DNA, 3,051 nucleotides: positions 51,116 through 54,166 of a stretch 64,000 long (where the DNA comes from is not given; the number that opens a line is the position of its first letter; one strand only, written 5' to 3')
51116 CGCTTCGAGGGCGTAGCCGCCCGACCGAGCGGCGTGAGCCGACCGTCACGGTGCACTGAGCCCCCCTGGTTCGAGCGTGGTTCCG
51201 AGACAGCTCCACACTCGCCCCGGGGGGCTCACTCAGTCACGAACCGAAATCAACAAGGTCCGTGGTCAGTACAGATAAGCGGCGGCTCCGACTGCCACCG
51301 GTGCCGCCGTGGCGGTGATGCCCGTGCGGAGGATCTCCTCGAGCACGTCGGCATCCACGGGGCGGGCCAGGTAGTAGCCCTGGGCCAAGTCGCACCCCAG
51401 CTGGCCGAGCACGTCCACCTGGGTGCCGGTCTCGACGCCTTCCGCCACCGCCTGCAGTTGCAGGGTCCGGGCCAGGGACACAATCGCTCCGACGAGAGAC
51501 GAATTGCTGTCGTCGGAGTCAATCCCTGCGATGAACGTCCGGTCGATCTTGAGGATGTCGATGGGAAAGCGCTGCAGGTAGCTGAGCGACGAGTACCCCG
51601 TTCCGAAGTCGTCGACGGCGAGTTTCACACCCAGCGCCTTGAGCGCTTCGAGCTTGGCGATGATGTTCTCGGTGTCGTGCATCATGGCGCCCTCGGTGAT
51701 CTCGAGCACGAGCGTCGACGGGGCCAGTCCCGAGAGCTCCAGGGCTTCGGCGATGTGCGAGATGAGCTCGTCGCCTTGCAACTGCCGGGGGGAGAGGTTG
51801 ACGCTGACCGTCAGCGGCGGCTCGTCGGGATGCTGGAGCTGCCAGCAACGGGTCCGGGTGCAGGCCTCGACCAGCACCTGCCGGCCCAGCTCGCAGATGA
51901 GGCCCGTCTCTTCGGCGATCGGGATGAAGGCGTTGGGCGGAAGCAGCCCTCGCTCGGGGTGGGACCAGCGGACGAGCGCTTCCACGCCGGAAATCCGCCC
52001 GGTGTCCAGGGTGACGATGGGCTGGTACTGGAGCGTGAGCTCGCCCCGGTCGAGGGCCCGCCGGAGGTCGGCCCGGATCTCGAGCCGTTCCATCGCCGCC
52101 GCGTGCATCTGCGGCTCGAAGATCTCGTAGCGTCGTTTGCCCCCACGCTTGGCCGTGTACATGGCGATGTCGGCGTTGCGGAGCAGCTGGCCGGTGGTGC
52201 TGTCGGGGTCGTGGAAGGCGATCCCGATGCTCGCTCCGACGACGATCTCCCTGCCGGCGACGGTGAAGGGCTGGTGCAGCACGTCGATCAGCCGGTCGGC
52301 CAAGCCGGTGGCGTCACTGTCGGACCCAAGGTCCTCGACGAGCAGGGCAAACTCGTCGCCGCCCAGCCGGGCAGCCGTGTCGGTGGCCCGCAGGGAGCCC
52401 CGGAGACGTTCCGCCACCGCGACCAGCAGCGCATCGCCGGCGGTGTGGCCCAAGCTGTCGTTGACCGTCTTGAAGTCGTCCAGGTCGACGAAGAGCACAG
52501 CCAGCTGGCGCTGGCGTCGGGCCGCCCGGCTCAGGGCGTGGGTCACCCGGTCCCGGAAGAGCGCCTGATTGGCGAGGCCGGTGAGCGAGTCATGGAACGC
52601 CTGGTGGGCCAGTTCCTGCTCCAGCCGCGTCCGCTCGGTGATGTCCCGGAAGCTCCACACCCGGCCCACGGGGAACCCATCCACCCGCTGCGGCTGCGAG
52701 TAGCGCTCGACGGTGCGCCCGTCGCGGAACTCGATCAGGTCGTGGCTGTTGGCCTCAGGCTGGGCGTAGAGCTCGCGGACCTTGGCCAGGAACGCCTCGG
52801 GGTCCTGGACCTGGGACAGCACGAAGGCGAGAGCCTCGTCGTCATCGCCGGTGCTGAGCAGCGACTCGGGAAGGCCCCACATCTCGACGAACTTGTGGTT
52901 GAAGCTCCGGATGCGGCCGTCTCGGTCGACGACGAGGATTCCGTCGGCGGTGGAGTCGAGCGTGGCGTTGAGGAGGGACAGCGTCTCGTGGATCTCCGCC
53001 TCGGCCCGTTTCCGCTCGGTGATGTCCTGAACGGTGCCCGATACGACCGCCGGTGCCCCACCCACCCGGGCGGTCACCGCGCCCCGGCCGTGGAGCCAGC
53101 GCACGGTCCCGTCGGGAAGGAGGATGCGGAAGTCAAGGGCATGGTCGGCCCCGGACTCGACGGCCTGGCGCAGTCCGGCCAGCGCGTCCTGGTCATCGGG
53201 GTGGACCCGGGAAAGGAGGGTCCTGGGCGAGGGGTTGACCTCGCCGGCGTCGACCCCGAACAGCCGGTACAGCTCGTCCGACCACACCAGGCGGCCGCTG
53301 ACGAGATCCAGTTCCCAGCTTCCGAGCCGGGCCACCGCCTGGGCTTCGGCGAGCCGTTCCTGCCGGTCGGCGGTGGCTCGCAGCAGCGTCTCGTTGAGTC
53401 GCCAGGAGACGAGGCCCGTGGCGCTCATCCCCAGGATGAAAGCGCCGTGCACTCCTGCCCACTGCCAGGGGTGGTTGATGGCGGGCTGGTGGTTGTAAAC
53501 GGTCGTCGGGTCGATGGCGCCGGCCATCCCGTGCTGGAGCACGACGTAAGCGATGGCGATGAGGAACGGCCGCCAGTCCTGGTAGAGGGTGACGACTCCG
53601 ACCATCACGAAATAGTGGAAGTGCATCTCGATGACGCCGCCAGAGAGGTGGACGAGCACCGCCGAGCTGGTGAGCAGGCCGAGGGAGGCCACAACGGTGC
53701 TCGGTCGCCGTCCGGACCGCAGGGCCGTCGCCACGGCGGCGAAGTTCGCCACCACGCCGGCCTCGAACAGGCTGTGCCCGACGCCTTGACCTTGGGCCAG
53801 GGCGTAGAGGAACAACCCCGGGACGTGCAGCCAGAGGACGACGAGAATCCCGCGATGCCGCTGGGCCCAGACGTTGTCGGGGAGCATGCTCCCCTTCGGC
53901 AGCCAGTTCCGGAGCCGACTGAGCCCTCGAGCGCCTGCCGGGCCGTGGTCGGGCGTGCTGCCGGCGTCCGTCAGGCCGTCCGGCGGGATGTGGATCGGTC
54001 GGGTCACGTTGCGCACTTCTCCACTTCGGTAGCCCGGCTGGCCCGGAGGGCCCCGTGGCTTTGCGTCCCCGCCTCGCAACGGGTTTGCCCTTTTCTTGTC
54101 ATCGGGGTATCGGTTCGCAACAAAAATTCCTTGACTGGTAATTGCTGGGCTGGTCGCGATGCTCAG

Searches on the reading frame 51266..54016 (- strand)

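Call 57: search_protein_families(library=pfam, proteins=[window:51266-54016:-], max_evalue=0.001)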
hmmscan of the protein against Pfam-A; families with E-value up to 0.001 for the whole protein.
window:51266-54016:- (916 aa): 8 families
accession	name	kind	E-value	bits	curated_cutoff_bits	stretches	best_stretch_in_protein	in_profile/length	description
PF00563.25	EAL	-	1.1e-78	264.3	31.3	1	649-886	2-236/236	EAL domain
PF00990.26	GGDEF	-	1.5e-46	158.6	23.8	1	473-628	1-160/161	Diguanylate cyclase, GGDEF domain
PF08447.18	PAS_3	-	1.1e-12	48.5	25.6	1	243-328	2-88/89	PAS fold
PF12860.13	PAS_7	-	3.7e-10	40.4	27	1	353-466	1-114/115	PAS fold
PF00989.32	PAS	-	5.9e-10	39.6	22.6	1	349-384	3-38/113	PAS fold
PF13188.13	PAS_8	-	2.2e-07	31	21.8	1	349-392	3-49/65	PAS domain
PF13426.13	PAS_9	-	5.4e-06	27.1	27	0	245-334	16-103/103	PAS domain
PF08448.16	PAS_4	-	2.8e-05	24.7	23.1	1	353-464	1-110/110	PAS fold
